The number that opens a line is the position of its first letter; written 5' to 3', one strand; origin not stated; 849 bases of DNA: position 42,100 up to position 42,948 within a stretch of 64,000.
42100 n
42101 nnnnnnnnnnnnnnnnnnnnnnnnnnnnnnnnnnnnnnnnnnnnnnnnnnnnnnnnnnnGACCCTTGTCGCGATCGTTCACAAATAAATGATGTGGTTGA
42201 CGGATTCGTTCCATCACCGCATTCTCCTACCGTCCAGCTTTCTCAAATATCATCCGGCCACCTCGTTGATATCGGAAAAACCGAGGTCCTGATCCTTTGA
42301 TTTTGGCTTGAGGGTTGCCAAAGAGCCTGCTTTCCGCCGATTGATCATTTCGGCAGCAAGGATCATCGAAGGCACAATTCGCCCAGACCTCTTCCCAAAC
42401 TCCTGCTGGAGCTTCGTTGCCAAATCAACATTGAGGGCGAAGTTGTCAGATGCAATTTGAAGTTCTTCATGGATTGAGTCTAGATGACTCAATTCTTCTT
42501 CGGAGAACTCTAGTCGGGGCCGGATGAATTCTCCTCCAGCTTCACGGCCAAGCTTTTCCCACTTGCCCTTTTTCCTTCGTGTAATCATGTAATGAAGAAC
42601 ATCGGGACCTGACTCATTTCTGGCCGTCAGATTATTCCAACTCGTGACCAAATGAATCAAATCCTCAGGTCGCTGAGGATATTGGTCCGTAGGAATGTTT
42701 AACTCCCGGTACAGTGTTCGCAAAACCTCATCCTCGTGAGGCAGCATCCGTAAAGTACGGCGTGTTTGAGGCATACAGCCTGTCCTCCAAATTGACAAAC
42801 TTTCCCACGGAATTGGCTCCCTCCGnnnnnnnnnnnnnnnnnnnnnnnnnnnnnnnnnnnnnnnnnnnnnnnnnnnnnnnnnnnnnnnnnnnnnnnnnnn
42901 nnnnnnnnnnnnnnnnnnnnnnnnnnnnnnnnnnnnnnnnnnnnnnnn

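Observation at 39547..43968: Three-gene module: XRE-ImmA/IrrE protease-regulator, a 182-aa unknown, and an 870-aa protein with a FokI-type cleavage domain but no cognate methyltransferase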

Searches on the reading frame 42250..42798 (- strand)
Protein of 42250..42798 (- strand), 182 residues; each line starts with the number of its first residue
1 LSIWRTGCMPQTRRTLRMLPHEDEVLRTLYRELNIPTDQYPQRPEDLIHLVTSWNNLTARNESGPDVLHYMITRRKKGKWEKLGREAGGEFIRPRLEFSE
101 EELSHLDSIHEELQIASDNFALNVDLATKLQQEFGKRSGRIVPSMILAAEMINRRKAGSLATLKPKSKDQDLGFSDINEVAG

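Call 3: search_protein_families(library=pfam, proteins=[window:42250-42798:-], max_evalue=0.1)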
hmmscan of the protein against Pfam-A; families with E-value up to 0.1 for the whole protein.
window:42250-42798:- (182 aa): 0 families

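Call 4: search_protein_families(library=padloc, proteins=[window:42250-42798:-], max_evalue=0.1)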
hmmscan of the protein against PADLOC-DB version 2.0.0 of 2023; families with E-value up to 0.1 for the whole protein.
window:42250-42798:- (182 aa): 0 families

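Call 5: search_protein_families(library=ncbifam, proteins=[window:42250-42798:-], max_evalue=0.1)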
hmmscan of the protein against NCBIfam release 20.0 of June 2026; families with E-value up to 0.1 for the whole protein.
window:42250-42798:- (182 aa): 0 families

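Call 16: search_protein_families(library=phrogs, proteins=[window:42250-42798:-], max_evalue=0.1)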
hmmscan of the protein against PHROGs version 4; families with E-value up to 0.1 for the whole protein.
window:42250-42798:- (182 aa): 0 families

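Call 21: find_homologous_proteins(query=window:42250-42798:-, max_evalue=0.001)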
Query window:42250-42798:- (182 aa): 147 proteins with E <= 0.001 among 189 candidates; the best 120 are listed.
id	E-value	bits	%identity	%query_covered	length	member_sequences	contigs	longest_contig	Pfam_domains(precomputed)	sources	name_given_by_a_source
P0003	9.6e-110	382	100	96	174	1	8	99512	-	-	-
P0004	6.8e-95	334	87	96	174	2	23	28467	-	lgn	-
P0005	1.4e-86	307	80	95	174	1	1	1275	-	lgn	-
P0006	3.2e-86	306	78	96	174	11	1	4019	-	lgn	-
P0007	8.6e-85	301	78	96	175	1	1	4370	-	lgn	-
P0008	2.0e-84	300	78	95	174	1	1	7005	-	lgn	-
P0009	3.9e-84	299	77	95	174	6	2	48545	-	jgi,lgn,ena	-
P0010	7.0e-84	298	76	95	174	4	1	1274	-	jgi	jgi:hypothetical protein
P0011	3.2e-82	293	77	96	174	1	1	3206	-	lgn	-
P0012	7.7e-82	291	75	95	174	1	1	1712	-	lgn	-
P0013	1.6e-81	290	75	95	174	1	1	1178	-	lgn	-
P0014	5.7e-81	288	75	95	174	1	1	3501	-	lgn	-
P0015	1.6e-80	287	73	95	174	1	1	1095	-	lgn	-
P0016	2.7e-80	286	75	95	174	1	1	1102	-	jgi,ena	-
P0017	2.7e-80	286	74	95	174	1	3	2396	-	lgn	-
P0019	1.7e-79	284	74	96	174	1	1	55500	-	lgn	-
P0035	3.8e-75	270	69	95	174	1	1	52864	-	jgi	jgi:hypothetical protein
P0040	1.3e-74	268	70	93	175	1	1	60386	-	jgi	jgi:hypothetical protein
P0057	5.1e-72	259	68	95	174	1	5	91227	-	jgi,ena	jgi:hypothetical protein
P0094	6.8e-64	233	60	95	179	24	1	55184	-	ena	-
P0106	6.1e-56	207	68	80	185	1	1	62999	-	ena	-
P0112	2.4e-53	199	67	74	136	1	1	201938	-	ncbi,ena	-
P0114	2.0e-52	196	55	95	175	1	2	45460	-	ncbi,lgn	-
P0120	2.7e-49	185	50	96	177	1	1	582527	-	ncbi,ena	-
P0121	4.7e-49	185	58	91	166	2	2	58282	-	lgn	-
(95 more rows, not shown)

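Call 22: find_encoding_contigs(protein=P0120, flank=7000, max_places=2)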
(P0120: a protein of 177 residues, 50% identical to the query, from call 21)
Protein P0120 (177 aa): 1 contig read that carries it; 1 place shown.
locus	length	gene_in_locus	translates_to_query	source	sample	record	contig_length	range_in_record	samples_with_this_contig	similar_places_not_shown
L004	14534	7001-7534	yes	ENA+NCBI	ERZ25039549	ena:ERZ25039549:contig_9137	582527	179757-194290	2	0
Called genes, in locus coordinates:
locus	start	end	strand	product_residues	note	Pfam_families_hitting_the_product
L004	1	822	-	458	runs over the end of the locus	PF00069:Pkinase, PF03109:ABC1 (faint), PF07714:PK_Tyr_Ser-Thr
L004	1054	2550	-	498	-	PF01011:PQQ (faint), PF13360:PQQ_2, PF13570:Beta-prop_ACSF4, PF13360:PQQ_2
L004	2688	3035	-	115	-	PF01588:tRNA_bind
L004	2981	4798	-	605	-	PF00133:tRNA-synt_1, PF01921:tRNA-synt_1f (faint), PF09334:tRNA-synt_1g, PF01406:tRNA-synt_1e (weak), PF19303:Anticodon_3 (weak), PF08264:Anticodon_1 (weak)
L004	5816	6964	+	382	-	PF01381:HTH_3 (weak), PF12844:HTH_19 (faint), PF13560:HTH_31 (weak), PF06114:Peptidase_M78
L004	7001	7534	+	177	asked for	-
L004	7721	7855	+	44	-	-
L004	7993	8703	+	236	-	-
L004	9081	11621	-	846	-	PF00176:SNF2-rel_dom, PF00270:DEAD (weak), PF04851:ResIII, PF00271:Helicase_C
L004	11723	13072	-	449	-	PF00034:Cytochrom_C (faint), PF13442:Cytochrome_CBB3 (faint), PF21419:RoxA-like_Cyt-c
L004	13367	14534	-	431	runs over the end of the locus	PF24316:Tli3 (faint), PF13088:BNR_2, PF13859:BNR_3 (weak)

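Call 23: find_encoding_contigs(protein=P0112, flank=7000, max_places=2)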
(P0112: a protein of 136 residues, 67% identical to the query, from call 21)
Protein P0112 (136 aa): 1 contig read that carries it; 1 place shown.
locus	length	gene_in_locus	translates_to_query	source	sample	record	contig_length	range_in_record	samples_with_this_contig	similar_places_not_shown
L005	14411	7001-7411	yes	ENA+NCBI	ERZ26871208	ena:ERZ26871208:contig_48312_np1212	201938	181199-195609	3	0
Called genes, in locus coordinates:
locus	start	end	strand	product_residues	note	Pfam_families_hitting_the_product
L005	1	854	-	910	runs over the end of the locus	PF00069:Pkinase, PF07714:PK_Tyr_Ser-Thr, PF24814:WD40_Prp19 (weak), PF23381:Beta-prop_IFT122_1st, PF23414:Beta-prop_EML_2 (weak), PF25174:Beta-prop_THOC3, PF24807:WD40_CDC20-Fz (weak), PF25173:Beta-prop_WDR3_1st, +3 more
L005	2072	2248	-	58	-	-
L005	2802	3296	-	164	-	PF00308:Bac_DnaA, PF01695:IstB_IS21, PF13191:AAA_16 (weak)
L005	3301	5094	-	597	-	PF27155:Y4rL_C, PF00665:rve (faint), PF22483:Mu-transpos_C_2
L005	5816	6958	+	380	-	PF01381:HTH_3 (weak), PF13560:HTH_31, PF06114:Peptidase_M78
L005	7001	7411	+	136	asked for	-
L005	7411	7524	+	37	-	-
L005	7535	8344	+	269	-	PF02086:MethyltransfD12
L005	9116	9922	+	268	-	-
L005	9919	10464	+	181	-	-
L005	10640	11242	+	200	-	PF04313:HSDR_N (faint)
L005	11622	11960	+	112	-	-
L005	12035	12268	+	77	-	-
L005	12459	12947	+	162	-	-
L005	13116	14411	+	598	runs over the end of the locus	PF27155:Y4rL_C, PF22483:Mu-transpos_C_2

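Call 24: find_encoding_contigs(protein=P0057, flank=7000, max_places=3)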
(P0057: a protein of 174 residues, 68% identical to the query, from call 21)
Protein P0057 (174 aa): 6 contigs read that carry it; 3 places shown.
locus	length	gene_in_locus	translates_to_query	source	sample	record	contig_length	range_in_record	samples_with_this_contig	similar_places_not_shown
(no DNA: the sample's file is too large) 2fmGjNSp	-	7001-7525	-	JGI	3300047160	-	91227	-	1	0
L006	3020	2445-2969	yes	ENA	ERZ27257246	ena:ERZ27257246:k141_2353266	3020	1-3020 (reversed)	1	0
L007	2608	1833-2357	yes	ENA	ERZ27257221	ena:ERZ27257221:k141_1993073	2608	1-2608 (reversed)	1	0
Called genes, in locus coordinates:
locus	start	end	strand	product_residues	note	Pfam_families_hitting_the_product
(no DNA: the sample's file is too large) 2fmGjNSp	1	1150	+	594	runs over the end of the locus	-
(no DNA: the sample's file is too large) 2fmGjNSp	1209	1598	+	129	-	-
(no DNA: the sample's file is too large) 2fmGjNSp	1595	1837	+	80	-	-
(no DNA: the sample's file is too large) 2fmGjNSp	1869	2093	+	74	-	PF13560:HTH_31 (weak), PF01381:HTH_3 (weak), PF13443:HTH_26 (weak)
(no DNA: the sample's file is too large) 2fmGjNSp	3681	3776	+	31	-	-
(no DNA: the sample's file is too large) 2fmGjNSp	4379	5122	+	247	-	PF02518:HATPase_c (weak), PF04255:DUF433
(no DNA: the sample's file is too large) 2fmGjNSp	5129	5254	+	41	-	PF18480:DUF5615 (weak)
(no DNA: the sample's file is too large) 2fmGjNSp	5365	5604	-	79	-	-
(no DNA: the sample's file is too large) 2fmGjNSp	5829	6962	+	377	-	PF01381:HTH_3, PF13560:HTH_31 (weak), PF06114:Peptidase_M78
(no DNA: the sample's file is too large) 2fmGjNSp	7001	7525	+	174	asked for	-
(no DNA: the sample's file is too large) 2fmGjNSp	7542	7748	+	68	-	-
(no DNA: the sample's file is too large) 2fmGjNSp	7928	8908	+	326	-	-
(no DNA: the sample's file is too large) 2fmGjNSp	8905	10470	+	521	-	-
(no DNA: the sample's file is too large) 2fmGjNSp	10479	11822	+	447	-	PF13086:AAA_11 (weak), PF13604:AAA_30 (weak), PF00580:UvrD-helicase (faint), PF13245:AAA_19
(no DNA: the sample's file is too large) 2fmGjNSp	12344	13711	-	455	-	-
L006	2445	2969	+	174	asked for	-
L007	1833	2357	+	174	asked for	-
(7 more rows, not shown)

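Call 59: predict_structure(alignment_id=A5)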
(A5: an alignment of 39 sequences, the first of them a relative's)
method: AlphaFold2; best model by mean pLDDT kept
length: 174 residues; sequences in the alignment: 39
mean_pLDDT: 79.7   pTM: 0.48
mean pLDDT of the five models: 79.7, 79.7, 79.0, 77.2, 73.9
residues with pLDDT >= 90: 49; 70-90: 87; 50-70: 19; < 50: 19
segments of 3 or more residues with pLDDT < 50: 158-174
pLDDT, mean of each block of 10 residues (from residue 1): 64 90 88 87 92 90 91 77 63 91 86 85 92 86 86 64 40 35
secondary structure, 60 per line:
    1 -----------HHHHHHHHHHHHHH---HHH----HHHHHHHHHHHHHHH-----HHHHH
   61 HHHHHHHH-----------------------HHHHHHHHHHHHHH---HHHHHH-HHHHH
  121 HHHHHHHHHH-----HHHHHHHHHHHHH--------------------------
elements in order: H12-25 H36-50 H56-68 H92-105 H109-114 H116-130 H136-148

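Call 61: fold_search(model_id=the predicted structure, library=pdb)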
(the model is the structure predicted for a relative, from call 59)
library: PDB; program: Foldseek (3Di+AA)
matches with E <= 10: 142; with E <= 0.001: 0
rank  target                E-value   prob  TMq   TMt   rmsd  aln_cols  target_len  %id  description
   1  6e8c_A                3.4e-01  0.57  0.35  0.42   8.4       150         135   16  Crystal structure of the double homeodomain of DUX4 in complex with DNA (released 2018-12-26)
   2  8b9x_B                7.2e-01  0.33  0.26  0.19   9.3       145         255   10  Chimeric protein of human UFM1 E3 ligase, UFL1, and DDRGK1 (released 2023-10-25)
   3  8b9x_A                7.2e-01  0.28  0.25  0.18  10.2       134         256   10  Chimeric protein of human UFM1 E3 ligase, UFL1, and DDRGK1 (released 2023-10-25)
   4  6taz_MODEL_1_B        8.1e-01  0.16  0.23  0.27  11.3       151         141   13  Timeless couples G quadruplex detection with processing by DDX11 during DNA replication (released 2020-07-01)
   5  1nf6_F                9.0e-01  0.04  0.13  0.13  19.5       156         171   14  X-ray structure of the Desulfovibrio desulfuricans bacterioferritin: the diiron site in different catalytic states ("c (released 2003-04-01)
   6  1aby_B                9.6e-01  0.06  0.16  0.18  19.6       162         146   14  CYANOMET RHB1.1 (RECOMBINANT HEMOGLOBIN) (released 1998-02-25)
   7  7ohd_B                1.1e+00  0.07  0.17  0.21  19.5       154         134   16  CRYSTAL STRUCTURE OF FERRIC MURINE NEUROGLOBIN CDLESS MUTANT (released 2022-07-13)
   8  2m0c_MODEL_1_A        1.3e+00  0.35  0.25  0.49  10.3        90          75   16  Solution NMR Structure of Homeobox Domain of Human ALX4, Northeast Structural Genomics Consortium (NESG) Targe (released 2012-11-21)
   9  1nf4_H                1.3e+00  0.06  0.16  0.16  18.9       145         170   14  X-Ray Structure of the Desulfovibrio desulfuricans bacterioferritin: the diiron site in different states (reduced stru (released 2003-04-01)
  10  3rio                  1.5e+00  0.06  0.15  0.16  16.2       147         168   12  Crystal structure of GlcT CAT-PRDI (released 2012-05-09)
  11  7dih_A                1.6e+00  0.06  0.18  0.22  19.1       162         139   14  Crystal structure of Thermoglobin Y29F mutant in complex with imidazole (released 2021-01-20)
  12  9m4f_F                1.6e+00  0.03  0.14  0.14  17.6       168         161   13  Photosystem I from the eukaryotic filamentous algae (released 2025-08-27)
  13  1fjl_C                1.7e+00  0.63  0.27  0.67   2.5        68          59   19  HOMEODOMAIN FROM THE DROSOPHILA PAIRED PROTEIN BOUND TO A DNA OLIGONUCLEOTIDE (released 1996-06-20)
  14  3r2x_C                1.7e+00  0.28  0.21  0.37   4.0        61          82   20  Crystal structure of the de novo designed binding protein HB36.3 in complex the the 1918 influenza virus hemagglutinin (released 2011-05-11)
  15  6td7                  1.7e+00  0.05  0.15  0.19  18.5       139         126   13  Structure of truncated hemoglobin THB11 from Chlamydomonas reinhardtii (released 2020-02-26)
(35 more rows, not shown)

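Call 74: search_dna_similar(query=window:42250-42798:-, collection=plasmids, mode=protein, max_evalue=0.001, max_rows=20)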
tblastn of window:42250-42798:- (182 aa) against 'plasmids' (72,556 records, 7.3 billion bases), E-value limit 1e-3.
No match.

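Call 79: find_encoding_contigs(protein=P0019, flank=7000, max_places=1)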
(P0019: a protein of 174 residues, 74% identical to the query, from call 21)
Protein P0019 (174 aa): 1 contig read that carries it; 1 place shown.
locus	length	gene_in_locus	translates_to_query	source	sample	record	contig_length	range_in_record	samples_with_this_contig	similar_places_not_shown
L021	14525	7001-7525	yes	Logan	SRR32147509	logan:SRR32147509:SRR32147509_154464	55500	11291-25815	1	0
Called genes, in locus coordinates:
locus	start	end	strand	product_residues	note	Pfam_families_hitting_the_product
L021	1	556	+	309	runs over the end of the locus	-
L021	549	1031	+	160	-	-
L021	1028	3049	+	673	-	-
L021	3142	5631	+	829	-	-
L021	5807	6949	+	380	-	PF01381:HTH_3 (weak), PF12844:HTH_19 (weak), PF13560:HTH_31, PF06114:Peptidase_M78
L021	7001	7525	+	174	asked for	-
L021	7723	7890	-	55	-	-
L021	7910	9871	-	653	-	PF11074:DUF2779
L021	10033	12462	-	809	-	PF02463:SMC_N (faint), PF13175:AAA_15 (faint), PF13304:AAA_21 (faint), PF13476:AAA_23 (weak), PF13514:AAA_27 (weak)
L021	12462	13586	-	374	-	PF00149:Metallophos, PF12850:Metallophos_2 (weak)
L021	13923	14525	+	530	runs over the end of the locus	PF00158:Sigma54_activat, PF01078:Mg_chelatase (faint), PF14532:Sigma54_activ_2, PF00004:AAA (weak), PF07728:AAA_5, PF25601:AAA_lid_14, PF02954:HTH_8 (weak)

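Call 80: find_encoding_contigs(protein=P0040, flank=7000, max_places=1)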
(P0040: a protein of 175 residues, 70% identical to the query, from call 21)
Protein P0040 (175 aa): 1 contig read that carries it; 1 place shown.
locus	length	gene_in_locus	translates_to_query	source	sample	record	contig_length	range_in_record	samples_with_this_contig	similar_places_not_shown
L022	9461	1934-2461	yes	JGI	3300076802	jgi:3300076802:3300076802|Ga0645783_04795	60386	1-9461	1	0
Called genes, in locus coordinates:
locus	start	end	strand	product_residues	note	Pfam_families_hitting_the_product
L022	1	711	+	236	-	?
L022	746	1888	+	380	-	PF01381:HTH_3 (faint), PF13560:HTH_31, PF06114:Peptidase_M78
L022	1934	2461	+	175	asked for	-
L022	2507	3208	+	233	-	-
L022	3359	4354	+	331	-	PF08849:BrxA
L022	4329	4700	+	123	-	-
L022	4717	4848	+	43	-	-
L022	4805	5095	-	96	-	-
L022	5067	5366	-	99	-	-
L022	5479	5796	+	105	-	-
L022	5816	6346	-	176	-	-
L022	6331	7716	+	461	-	-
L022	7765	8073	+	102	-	-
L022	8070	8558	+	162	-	-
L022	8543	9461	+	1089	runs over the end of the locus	PF02384:N6_Mtase (faint), PF20473:MmeI_Mtase, PF07669:Eco57I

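Call 81: find_encoding_contigs(protein=P0094, flank=7000, max_places=1)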
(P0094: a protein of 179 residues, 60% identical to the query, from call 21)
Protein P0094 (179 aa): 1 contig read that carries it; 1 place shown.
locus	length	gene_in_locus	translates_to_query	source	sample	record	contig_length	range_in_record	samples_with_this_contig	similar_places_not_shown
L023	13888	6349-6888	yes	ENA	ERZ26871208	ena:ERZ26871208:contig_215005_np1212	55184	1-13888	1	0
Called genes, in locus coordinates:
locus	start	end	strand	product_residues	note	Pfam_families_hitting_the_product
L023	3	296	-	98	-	?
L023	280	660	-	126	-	-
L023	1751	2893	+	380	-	-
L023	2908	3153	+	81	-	-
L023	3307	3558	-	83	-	-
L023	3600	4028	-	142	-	-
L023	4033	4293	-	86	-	-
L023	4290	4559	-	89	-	-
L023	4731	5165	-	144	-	-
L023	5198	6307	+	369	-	PF01381:HTH_3, PF12844:HTH_19 (faint), PF13560:HTH_31 (weak), PF06114:Peptidase_M78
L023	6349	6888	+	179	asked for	-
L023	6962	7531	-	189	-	-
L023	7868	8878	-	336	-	PF01435:Peptidase_M48 (faint)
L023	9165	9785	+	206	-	PF07638:Sigma70_ECF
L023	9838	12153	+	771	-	PF00069:Pkinase, PF07714:PK_Tyr_Ser-Thr, PF00400:WD40 (faint), PF24814:WD40_Prp19 (faint), PF25174:Beta-prop_THOC3, PF25175:Beta-prop_WDR5, PF25391:WD40_Gbeta, PF23381:Beta-prop_IFT122_1st (weak), +1 more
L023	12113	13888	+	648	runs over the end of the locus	-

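Call 82: find_encoding_contigs(protein=P0114, flank=7000, max_places=1)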
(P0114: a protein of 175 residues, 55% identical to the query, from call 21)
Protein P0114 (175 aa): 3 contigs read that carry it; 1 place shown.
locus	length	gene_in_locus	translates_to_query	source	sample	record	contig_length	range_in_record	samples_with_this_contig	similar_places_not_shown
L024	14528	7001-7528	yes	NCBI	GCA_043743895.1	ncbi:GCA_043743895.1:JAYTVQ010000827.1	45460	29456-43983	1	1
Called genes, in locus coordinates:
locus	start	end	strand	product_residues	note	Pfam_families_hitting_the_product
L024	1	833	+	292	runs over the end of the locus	PF00535:Glycos_transf_2, PF13641:Glyco_tranf_2_3, PF12804:NTP_transf_3 (weak)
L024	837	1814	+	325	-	PF00106:adh_short (weak), PF01073:3Beta_HSD, PF01370:Epimerase, PF02719:Polysacc_synt_2, PF04321:RmlD_sub_bind, PF07993:NAD_binding_4 (faint), PF08659:KR (weak), PF16363:GDP_Man_Dehyd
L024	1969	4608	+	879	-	PF08751:TrwC, PF00437:T2SSE (weak), PF13245:AAA_19, PF13604:AAA_30, PF01443:Viral_helicase1 (faint), PF22232:TraI_hel_assoc_N, PF13538:UvrD_C_2 (weak)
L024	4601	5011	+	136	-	-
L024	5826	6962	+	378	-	PF01381:HTH_3 (weak), PF13560:HTH_31 (weak), PF06114:Peptidase_M78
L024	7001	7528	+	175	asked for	-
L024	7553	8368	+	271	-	-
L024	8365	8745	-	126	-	PF01850:PIN, PF13470:PIN_3 (weak)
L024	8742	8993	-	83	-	PF02604:PhdYeFM_antitox (weak)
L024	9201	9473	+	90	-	PF04014:MazE_antitoxin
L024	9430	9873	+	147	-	PF01850:PIN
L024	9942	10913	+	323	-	PF02899:Phage_int_SAM_1 (weak), PF00589:Phage_integrase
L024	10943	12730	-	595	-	-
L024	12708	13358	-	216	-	-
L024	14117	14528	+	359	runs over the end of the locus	-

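Call 90: search_protein_families(library=pfam, proteins=[L024:7553-8368:+, L022:2507-3208:+, L004:7993-8703:+, L005:9116-9922:+], max_evalue=0.01)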
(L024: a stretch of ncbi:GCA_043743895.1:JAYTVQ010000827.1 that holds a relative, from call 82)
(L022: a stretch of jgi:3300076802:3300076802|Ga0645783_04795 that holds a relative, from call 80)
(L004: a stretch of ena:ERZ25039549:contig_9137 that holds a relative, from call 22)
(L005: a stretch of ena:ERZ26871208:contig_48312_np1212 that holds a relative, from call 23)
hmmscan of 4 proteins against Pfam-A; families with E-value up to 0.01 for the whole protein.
L024:7553-8368:+ (271 aa): 0 families

L022:2507-3208:+ (233 aa): 0 families

L004:7993-8703:+ (236 aa): 0 families

L005:9116-9922:+ (268 aa): 0 families

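Call 99: search_protein_families(library=pfam, alignment_id=A5, max_evalue=1)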
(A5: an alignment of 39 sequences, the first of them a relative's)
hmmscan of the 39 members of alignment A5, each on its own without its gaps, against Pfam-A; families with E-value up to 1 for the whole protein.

A. member 1, P0003 (174 aa): 0 families

B. families by the number of members that match (of 39 scanned): 24 families
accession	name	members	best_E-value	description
PF10722.14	YbjN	3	0.019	Putative bacterial sensory transduction regulator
PF16901.10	DAO_C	3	0.031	C-terminal domain of alpha-glycerophosphate oxidase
PF05185.22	PRMT5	2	0.0051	PRMT5 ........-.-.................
PF24227.1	DUF7443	2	0.022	Domain of unknown function (DUF7443)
PF18293.6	Caprin-1_dimer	2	0.16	Caprin-1 dimerization domain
PF11239.13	DUF3040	1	0.0096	Protein of unknown function (DUF3040)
PF08020.16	DUF1706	1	0.011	Protein of unknown function (DUF1706)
PF19785.4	UPF0738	1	0.013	Family of unknown function (UPF0738)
PF04559.17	Herpes_UL17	1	0.04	Herpesvirus UL17 protein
PF06175.17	MiaE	1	0.062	tRNA-(MS[2]IO[6]A)-hydroxylase (MiaE)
PF22119.1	GST_C_8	1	0.067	Glutathione S-transferase, C-terminal domain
PF12282.15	GAF_PdtaS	1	0.075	Histidine kinase PdtaS, GAF domain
PF10140.15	YukC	1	0.076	WXG100 protein secretion system (Wss), protein YukC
PF01544.23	CorA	1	0.09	CorA-like Mg2+ transporter protein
PF20242.3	Emfourin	1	0.11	Emfourin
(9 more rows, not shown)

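Call 100: search_protein_families(library=padloc, alignment_id=A5, max_evalue=1)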
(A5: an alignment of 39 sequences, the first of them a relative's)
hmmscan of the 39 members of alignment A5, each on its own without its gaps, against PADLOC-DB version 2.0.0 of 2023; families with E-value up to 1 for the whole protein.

A. member 1, P0003 (174 aa): 0 families

B. families by the number of members that match (of 39 scanned): 4 families
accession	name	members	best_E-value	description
PDLC00206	HamC2|HamC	3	0.0049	DUF3223 domain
PDLC00444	JetA1|JetA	1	0.021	DUF3375 domain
PDLC02792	SspE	1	0.032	SspE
PDLC01689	Cas12f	1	0.042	CAS-V-F; effector__SPE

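Call 103: find_related_loci(query=A5, collection=viral_contigs, flank=6000)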
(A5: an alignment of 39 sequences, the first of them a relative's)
Query A5 (174 aa) in viral_contigs; peptide patterns used: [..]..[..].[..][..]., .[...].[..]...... (x = any residue, [..] = any of these).
34 stretches matched a pattern; 1 encode a relative of the query (tblastn E <= 1e-3); 1 distinct loci.
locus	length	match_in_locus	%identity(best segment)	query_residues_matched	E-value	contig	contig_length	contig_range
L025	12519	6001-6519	77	1-173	3e-93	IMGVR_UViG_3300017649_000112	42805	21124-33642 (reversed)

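Call 106: search_solved_structures(query=L025:7548-8705:+, max_evalue=0.1)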
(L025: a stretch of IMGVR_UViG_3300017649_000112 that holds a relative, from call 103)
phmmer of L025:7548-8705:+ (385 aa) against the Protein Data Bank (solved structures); distinct sequences matched with E-value up to 0.1: 7.
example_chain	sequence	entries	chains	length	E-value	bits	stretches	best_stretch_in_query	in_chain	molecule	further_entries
9woo_A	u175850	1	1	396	7.3e-65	222.5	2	116-311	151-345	Cyclic GMP-AMP synthase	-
8hsb_A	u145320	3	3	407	7.3e-47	163.3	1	5-378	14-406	CdnG | SmCdnG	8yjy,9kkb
7ljn_A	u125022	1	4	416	1.8e-16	63.2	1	11-368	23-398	CD-NTase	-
8ysc_A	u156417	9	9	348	6.8e-09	38.3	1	56-240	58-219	Nucleotidyltransferase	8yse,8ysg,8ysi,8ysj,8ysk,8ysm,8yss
8ysd_A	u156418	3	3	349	6.9e-09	38.3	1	56-240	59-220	Nucleotidyltransferase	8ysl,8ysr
8ysn_A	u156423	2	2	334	9.8e-09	37.8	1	56-236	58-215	Nucleotidyltransferase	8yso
7ljo_A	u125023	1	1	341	7.8e-05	24.9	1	50-172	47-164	CD-NTase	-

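Call 107: search_solved_structures(query=L024:7553-8368:+, max_evalue=1)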
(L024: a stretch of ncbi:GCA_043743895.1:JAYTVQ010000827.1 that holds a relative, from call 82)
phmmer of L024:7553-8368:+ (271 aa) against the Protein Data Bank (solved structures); distinct sequences matched with E-value up to 1: 0.
